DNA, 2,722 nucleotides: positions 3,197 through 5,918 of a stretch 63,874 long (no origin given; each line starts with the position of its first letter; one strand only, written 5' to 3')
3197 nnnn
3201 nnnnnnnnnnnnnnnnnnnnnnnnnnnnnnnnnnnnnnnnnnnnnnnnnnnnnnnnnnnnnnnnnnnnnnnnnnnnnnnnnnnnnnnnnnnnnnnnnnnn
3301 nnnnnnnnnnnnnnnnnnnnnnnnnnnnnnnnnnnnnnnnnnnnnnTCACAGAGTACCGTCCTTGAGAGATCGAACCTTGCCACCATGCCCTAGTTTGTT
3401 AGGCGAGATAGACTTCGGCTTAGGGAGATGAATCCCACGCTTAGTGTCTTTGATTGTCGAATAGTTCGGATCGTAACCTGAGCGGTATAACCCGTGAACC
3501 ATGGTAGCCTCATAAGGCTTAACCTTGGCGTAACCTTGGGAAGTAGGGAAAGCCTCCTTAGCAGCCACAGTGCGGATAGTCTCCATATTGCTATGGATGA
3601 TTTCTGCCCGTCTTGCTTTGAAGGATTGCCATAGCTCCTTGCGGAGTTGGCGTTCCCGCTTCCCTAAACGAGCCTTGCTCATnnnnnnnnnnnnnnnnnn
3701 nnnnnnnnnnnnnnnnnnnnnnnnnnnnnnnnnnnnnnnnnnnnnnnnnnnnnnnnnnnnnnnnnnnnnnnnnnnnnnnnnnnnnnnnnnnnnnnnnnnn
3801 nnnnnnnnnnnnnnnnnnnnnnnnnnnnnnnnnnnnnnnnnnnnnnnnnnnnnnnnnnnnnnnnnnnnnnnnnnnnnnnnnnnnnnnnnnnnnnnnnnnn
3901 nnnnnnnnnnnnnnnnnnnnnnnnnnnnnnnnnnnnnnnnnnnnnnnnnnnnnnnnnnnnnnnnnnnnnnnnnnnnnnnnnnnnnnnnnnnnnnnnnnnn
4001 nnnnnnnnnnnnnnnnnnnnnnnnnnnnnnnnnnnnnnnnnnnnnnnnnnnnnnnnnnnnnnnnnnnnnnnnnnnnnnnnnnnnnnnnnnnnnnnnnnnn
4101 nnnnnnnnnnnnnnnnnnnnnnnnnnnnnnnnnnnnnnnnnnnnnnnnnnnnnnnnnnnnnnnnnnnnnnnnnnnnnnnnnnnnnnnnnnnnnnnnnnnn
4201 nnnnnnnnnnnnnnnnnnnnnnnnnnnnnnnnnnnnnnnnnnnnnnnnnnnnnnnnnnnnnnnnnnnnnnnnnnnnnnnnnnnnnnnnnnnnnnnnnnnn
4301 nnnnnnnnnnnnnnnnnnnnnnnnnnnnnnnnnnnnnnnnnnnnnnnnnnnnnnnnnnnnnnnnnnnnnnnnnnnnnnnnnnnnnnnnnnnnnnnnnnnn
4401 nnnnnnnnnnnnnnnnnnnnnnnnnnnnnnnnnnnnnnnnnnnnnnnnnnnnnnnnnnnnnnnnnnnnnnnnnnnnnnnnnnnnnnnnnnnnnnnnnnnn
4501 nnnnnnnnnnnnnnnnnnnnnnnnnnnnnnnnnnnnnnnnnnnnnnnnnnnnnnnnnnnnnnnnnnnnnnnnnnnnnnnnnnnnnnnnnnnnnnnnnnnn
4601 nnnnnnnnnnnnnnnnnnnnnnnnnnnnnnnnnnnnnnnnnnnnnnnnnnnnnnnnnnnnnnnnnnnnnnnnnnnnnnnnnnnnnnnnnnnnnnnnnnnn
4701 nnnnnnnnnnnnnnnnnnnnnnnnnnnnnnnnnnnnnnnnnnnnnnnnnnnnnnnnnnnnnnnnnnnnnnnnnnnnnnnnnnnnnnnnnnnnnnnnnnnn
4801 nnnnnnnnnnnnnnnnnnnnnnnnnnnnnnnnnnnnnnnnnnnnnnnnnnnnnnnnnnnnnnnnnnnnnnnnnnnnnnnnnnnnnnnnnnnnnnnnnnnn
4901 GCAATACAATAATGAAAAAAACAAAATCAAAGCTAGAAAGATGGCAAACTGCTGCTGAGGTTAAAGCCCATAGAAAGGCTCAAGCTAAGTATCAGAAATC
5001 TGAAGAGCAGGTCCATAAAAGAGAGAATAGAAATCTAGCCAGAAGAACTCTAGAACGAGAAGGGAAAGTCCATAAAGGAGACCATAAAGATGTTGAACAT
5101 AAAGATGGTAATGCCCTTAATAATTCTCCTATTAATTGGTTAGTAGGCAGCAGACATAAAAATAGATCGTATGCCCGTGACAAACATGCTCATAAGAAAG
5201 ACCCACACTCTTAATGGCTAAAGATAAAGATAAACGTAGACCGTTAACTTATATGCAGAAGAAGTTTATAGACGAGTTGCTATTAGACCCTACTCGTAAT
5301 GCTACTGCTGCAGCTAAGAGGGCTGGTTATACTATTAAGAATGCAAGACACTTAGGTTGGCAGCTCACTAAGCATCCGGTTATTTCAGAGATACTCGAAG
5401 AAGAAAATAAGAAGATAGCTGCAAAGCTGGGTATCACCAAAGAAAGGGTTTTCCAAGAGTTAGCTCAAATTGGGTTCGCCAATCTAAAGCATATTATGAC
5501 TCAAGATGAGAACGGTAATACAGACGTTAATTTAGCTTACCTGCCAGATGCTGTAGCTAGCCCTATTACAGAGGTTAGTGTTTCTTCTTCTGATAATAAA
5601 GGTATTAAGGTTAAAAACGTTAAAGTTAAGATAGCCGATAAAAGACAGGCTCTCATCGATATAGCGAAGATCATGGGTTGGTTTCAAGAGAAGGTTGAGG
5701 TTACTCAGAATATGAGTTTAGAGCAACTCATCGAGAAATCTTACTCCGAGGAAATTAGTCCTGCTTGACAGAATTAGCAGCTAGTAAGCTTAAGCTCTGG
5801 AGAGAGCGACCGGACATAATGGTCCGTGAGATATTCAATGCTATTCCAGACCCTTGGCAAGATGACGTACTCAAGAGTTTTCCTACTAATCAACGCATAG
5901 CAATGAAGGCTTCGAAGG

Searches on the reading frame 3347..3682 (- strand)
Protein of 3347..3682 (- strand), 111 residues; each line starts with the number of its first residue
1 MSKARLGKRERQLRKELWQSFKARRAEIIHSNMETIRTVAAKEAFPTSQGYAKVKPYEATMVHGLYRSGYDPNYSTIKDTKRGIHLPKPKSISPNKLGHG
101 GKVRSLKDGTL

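Call 7: search_protein_families(library=pfam, proteins=[window:3347-3682:-], max_evalue=0.1)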
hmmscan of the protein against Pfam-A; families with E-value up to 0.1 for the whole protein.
window:3347-3682:- (111 aa): 0 families

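Call 8: search_protein_families(library=phrogs, proteins=[window:3347-3682:-], max_evalue=0.1)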
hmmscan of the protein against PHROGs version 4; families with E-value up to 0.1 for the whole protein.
window:3347-3682:- (111 aa): 1 family
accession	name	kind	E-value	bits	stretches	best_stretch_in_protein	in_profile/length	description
phrog_9291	-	unknown function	0.039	15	0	17-35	34-52/72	-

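Call 16: find_related_loci(query=window:3347-3682:-, collection=viral_contigs, flank=10000)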
Query window:3347-3682:- (111 aa) in viral_contigs; peptide patterns used: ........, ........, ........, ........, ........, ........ (x = any residue, [..] = any of these).
6 stretches matched a pattern; 1 encode a relative of the query (tblastn E <= 1e-3); 1 distinct loci.
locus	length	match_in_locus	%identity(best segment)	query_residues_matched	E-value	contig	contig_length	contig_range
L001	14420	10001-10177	31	27-83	1e-4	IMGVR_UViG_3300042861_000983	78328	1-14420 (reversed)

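Call 29: find_homologous_proteins(query=window:3347-3682:-)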
Query window:3347-3682:- (111 aa): 1 proteins with E <= 0.001 among 1 candidates.
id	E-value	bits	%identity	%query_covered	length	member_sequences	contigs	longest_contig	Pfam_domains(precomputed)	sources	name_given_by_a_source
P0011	2.9e-45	170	100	71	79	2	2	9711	-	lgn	-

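Call 33: find_encoding_contigs(protein=P0011, flank=10000, max_places=3)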
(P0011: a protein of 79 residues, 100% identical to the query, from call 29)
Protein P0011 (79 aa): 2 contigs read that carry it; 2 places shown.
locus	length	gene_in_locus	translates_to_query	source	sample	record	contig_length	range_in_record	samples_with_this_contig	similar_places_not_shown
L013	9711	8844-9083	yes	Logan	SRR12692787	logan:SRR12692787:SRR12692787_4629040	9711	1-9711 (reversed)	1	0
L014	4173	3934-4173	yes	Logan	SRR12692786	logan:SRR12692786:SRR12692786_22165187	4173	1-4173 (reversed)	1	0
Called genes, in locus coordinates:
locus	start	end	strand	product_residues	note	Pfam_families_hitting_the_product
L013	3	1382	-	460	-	?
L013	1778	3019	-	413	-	-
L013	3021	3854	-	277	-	-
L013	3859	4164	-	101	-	-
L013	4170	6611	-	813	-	PF14528:LAGLIDADG_3 (weak)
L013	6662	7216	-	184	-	PF03592:Terminase_2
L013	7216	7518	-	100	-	-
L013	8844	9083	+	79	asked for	-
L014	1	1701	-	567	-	?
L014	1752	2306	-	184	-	PF03592:Terminase_2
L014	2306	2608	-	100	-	-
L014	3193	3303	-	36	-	-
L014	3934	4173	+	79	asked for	?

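Call 53: find_homologous_proteins(query=A4, max_evalue=0.01)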
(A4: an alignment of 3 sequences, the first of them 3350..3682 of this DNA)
Query A4 (3 sequences) (111 aa, profile of the alignment): 17 proteins with E <= 0.01 among 208 candidates.
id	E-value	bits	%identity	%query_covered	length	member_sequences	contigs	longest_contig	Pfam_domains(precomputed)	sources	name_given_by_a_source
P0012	1.2e-47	178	37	97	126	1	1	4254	-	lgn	-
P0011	1.7e-35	139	100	71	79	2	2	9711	-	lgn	-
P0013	6.4e-29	118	44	100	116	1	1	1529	-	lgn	-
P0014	1.6e-21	94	48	78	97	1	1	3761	-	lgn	-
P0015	9.7e-19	85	49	72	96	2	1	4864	-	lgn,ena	-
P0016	1.1e-18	85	39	73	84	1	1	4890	-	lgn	-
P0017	8.1e-18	82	49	72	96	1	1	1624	-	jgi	-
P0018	4.5e-16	77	40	80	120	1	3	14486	-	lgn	-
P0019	1.1e-15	75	42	72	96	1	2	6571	-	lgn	-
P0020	1.7e-15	75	41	74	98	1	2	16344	-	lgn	-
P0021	1.1e-14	72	45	93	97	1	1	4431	-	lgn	-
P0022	9.8e-13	66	37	89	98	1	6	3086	-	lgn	-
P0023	2.6e-12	65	37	76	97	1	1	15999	-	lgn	-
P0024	2.7e-11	61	36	87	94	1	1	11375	-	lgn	-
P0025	5.3e-11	60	36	79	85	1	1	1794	-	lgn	-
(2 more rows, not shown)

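Call 54: find_encoding_contigs(protein=P0020, flank=6000, max_places=2)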
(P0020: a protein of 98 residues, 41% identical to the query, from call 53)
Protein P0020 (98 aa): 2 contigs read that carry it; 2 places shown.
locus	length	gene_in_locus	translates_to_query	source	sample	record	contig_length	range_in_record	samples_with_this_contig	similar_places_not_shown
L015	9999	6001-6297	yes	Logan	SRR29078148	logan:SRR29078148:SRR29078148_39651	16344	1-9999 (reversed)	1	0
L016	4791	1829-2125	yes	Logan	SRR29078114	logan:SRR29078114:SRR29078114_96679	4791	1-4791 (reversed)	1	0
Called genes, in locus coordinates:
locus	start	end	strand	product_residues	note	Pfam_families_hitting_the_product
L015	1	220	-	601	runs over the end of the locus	PF13472:Lipase_GDSL_2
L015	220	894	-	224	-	-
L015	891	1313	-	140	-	-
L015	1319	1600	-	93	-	-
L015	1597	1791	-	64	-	-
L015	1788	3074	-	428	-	-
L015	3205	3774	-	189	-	PF03592:Terminase_2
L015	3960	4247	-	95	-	-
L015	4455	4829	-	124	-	PF10908:Tlde1_dom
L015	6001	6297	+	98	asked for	-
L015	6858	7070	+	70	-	-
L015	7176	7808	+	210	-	-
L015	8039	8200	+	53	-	-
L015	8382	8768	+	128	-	-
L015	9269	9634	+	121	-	-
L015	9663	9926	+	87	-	-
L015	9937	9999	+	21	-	?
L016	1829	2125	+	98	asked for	-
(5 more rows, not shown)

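Call 55: find_encoding_contigs(protein=P0018, flank=6000, max_places=3)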
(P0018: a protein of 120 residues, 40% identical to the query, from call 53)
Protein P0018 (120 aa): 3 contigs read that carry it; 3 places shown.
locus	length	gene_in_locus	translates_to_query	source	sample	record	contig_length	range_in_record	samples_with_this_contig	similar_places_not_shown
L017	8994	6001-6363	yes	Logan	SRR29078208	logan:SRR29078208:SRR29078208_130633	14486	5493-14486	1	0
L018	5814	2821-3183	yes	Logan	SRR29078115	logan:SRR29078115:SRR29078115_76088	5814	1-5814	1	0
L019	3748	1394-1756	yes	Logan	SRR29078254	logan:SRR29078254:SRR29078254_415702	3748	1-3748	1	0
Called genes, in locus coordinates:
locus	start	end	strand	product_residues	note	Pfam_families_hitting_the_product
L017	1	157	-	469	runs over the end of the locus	-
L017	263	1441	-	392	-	-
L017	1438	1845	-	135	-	-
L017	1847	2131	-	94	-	-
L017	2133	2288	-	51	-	-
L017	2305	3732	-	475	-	-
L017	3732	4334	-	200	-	PF03592:Terminase_2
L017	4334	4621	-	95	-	-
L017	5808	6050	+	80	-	-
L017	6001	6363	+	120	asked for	-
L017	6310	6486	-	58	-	-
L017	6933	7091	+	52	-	-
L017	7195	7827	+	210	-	-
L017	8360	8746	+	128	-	-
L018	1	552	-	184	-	?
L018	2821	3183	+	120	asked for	-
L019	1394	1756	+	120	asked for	-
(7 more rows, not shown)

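Call 56: find_encoding_contigs(protein=P0023, flank=6000, max_places=2)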
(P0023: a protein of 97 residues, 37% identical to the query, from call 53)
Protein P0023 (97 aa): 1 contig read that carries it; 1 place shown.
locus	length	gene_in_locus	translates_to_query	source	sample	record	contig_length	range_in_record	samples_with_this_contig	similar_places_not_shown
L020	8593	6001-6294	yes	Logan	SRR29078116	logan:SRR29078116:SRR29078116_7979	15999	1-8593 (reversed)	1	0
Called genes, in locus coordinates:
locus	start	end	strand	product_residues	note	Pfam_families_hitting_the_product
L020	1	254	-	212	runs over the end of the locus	-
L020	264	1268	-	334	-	-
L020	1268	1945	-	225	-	-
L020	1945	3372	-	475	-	-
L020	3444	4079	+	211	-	-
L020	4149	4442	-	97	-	-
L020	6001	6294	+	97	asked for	-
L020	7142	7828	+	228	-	-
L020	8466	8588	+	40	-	-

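Call 58: find_encoding_contigs(protein=P0024, flank=6000, max_places=2)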
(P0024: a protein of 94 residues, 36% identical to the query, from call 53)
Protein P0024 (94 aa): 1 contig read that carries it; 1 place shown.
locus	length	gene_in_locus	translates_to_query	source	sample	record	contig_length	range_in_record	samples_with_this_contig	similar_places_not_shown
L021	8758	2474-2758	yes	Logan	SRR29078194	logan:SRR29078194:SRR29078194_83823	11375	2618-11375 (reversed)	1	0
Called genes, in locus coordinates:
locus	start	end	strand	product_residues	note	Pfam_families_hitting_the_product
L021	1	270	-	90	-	?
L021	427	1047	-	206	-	PF03592:Terminase_2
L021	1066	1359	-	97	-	-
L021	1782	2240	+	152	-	-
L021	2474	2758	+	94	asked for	-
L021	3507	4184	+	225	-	-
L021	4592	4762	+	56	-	-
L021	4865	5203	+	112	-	-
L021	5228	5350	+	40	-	-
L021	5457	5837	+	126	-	-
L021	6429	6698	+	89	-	-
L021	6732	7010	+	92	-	-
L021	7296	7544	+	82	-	-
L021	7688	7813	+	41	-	-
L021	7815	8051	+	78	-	-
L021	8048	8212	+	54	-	-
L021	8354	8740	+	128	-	-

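Call 59: find_encoding_contigs(protein=P0019, flank=6000, max_places=2)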
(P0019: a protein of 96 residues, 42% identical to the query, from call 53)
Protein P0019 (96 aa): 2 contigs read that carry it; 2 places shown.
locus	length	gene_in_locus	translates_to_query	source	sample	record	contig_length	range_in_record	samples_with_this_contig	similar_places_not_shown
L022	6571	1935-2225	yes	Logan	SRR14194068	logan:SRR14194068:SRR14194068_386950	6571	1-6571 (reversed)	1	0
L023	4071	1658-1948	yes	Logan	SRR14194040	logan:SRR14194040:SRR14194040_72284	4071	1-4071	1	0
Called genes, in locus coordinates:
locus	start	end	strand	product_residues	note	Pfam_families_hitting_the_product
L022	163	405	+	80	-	-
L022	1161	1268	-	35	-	-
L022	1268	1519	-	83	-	-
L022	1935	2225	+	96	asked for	-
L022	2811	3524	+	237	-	-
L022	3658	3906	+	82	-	-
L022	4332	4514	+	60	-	-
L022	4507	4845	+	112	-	-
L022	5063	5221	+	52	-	PF18912:DZR_2 (weak)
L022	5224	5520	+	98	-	-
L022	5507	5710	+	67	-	-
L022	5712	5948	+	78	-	-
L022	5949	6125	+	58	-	-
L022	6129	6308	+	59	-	-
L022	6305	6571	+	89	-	?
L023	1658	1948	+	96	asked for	-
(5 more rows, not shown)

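Call 60: find_encoding_contigs(protein=P0015, flank=6000, max_places=2)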
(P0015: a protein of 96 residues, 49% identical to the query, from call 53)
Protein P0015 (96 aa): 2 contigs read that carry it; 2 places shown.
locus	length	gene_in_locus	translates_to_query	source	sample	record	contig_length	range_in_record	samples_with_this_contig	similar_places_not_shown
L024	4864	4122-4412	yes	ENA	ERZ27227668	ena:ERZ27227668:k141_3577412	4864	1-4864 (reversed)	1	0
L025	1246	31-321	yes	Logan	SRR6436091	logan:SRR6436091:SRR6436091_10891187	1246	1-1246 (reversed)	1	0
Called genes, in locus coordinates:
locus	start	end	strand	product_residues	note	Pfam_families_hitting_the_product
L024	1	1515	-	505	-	?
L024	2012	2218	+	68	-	-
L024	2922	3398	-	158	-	PF13599:Pentapeptide_4 (weak), PF00805:Pentapeptide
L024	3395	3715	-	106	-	-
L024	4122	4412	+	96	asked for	-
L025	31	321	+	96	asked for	-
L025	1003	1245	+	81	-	?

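Call 75: search_protein_families(library=ncbifam, proteins=[window:3347-3682:-], max_evalue=1)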
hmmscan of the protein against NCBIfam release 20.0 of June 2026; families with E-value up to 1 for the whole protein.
window:3347-3682:- (111 aa): 0 families

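Call 95: find_related_loci(query=A8, collection=viral_contigs, flank=5000)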
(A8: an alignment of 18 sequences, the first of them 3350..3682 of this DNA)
Query A8 (111 aa) in viral_contigs; peptide patterns used: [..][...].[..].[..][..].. (x = any residue, [..] = any of these).
41 stretches matched a pattern, but none encodes a relative of the query by tblastn (E <= 1e-3).

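Call 97: find_related_loci(query=A9, collection=genome_contigs, flank=5000)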
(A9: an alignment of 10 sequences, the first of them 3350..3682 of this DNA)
Query A9 (111 aa) in genome_contigs; peptide patterns used: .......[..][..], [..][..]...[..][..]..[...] (x = any residue, [..] = any of these).
67 stretches matched a pattern, but none encodes a relative of the query by tblastn (E <= 1e-3).

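Call 110: search_protein_representatives(alignment_id=A12)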
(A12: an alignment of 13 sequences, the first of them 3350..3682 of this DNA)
Query: 13 sequences, 97 profile positions. Proteins with E-value up to 0.001 (for the whole library): 20; up to 1e-10: 13; up to 1e-30: 2. The best 20 are listed.
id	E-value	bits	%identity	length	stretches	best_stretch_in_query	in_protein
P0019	4.2e-34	133.2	-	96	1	3-97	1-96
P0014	1.2e-33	131.7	-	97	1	1-97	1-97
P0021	8.5e-30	119.4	-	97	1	3-97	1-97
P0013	8.0e-27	109.9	-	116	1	1-96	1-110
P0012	4.7e-26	107.4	-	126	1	3-96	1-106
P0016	7.2e-25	103.6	-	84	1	3-79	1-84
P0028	2.6e-23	98.6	-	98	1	1-92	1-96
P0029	3.3e-23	98.3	-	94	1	3-96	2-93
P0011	4.2e-20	88.3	-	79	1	34-97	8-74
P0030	1.2e-19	86.9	-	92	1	1-83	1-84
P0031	9.0e-13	64.8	-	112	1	1-94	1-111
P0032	1.0e-12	64.6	-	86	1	1-84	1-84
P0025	6.5e-11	58.9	-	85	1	1-63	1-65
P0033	2.6e-09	53.7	-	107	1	2-91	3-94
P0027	5.3e-07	46.3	-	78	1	3-66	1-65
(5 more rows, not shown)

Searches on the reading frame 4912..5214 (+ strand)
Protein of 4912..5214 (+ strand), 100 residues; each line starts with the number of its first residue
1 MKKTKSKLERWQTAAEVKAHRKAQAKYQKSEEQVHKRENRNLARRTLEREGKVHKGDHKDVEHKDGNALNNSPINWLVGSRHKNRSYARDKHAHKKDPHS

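Call 7: search_protein_families(library=pfam, proteins=[window:4912-5214:+], max_evalue=0.1)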
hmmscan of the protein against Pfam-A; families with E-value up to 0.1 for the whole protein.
window:4912-5214:+ (100 aa): 1 family
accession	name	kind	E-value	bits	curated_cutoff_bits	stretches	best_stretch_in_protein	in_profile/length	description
PF13392.12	HNH_3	-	0.012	15.7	24.8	1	58-84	18-44/46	HNH endonuclease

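Call 8: search_protein_families(library=phrogs, proteins=[window:4912-5214:+], max_evalue=0.1)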
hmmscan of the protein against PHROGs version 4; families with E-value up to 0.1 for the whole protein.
window:4912-5214:+ (100 aa): 2 families
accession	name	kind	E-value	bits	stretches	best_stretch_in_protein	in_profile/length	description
phrog_4590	-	unknown function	3.8e-10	41.1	1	18-90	10-84/100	-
phrog_6437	-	unknown function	0.00043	21.9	1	20-92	20-82/86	-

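Call 75: search_protein_families(library=ncbifam, proteins=[window:4912-5214:+], max_evalue=1)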
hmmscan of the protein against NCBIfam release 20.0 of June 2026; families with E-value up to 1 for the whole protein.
window:4912-5214:+ (100 aa): 0 families

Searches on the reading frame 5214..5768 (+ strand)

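Call 7: search_protein_families(library=pfam, proteins=[window:5214-5768:+], max_evalue=0.1)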
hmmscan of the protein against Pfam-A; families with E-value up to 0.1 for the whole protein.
window:5214-5768:+ (184 aa): 2 families
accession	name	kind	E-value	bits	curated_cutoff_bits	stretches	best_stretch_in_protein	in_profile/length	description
PF03592.21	Terminase_2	-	3.7e-23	83.1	26.1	1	11-165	1-139/141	Terminase small subunit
PF01692.24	Paramyxo_C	-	0.082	13.2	27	0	119-181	46-110/202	Paramyxovirus non-structural protein C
